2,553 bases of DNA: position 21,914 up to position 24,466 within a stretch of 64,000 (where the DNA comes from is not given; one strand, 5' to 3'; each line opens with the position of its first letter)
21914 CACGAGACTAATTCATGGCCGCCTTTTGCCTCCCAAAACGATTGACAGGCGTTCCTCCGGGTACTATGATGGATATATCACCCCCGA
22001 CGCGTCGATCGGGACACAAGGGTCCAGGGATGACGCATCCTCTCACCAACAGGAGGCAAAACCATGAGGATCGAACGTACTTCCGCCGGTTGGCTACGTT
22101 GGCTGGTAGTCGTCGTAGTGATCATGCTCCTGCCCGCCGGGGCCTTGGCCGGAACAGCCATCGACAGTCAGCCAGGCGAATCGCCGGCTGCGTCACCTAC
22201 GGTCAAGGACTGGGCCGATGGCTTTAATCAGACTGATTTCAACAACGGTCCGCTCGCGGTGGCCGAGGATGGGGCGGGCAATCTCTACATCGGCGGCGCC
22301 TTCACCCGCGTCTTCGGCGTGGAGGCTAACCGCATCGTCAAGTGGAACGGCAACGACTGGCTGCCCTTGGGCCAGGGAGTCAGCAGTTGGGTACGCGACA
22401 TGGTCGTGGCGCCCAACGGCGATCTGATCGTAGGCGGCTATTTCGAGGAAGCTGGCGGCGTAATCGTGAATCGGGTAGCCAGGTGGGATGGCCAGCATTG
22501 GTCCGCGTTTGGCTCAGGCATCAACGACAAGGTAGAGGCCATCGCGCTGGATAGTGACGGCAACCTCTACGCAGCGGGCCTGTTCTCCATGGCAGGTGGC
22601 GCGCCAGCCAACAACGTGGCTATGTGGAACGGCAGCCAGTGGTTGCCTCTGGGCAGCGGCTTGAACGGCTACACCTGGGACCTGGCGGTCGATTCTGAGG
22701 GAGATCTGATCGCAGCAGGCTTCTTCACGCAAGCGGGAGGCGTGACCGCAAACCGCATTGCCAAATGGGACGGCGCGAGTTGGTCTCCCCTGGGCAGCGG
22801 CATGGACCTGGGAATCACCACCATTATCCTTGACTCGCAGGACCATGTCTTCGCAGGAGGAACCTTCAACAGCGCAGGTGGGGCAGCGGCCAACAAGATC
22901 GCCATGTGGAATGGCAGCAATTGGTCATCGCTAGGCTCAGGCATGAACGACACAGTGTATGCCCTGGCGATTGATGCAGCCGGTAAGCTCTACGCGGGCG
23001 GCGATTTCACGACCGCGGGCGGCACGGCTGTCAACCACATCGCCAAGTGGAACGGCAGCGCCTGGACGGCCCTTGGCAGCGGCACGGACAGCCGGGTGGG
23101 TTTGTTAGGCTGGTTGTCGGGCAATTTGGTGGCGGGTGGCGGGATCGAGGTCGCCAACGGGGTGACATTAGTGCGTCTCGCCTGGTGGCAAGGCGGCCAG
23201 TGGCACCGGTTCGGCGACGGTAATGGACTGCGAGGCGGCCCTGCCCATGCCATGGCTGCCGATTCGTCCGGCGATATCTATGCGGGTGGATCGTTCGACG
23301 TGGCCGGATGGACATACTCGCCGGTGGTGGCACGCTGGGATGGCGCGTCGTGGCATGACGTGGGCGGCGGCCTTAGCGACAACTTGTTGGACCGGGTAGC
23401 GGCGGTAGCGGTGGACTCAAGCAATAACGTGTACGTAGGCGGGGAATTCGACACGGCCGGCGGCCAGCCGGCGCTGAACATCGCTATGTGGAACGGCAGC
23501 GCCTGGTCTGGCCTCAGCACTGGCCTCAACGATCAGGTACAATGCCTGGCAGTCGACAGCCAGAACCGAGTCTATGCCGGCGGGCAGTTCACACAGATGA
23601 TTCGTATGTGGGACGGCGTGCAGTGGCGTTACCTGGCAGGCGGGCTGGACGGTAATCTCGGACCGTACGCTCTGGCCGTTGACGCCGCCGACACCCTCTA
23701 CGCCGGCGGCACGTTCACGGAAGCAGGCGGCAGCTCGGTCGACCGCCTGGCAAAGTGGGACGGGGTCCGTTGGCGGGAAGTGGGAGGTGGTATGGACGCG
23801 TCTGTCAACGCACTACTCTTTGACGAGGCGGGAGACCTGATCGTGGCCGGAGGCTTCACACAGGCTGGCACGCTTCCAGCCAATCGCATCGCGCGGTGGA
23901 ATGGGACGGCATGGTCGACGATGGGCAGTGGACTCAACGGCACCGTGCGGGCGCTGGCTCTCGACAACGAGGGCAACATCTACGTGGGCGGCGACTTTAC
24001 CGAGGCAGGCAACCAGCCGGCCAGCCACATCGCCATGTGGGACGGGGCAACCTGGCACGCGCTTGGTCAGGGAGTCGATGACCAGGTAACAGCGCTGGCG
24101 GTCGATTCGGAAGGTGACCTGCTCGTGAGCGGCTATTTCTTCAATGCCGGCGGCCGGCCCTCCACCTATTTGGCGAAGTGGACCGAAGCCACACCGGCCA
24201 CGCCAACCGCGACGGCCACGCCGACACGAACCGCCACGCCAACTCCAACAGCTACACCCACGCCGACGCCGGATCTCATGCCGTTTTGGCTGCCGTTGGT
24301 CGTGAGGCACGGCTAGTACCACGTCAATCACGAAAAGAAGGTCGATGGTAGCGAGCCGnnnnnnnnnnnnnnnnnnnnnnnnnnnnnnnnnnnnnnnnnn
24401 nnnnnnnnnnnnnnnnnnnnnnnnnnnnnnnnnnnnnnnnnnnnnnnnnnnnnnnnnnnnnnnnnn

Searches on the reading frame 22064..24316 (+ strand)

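Call 59: search_protein_families(library=pfam, proteins=[window:22064-24316:+])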
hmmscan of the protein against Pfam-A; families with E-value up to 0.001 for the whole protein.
window:22064-24316:+ (750 aa): 6 families
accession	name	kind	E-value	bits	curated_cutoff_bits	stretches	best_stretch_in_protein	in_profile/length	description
PF12768.13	Rax2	-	2e-30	106.5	28.8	6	622-708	21-107/254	Rax2 C-terminal beta propeller domain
PF17164.10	DUF5122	-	2.3e-21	76.2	27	0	117-140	2-25/36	Domain of unknown function (DUF5122) beta-propeller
PF07494.17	Reg_prop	-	1e-19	68.5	20.4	0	624-644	3-23/24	Two component regulator propeller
PF06739.17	SBBP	-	7.1e-12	45.5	20.5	0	150-172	8-30/38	Beta-propeller repeat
PF19565.4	DUF6087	-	6.1e-06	26.9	27.1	0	231-252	45-66/99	Family of unknown function (DUF6087)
PF00400.38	WD40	-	0.00018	22.4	27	0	673-690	12-29/39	WD domain, G-beta repeat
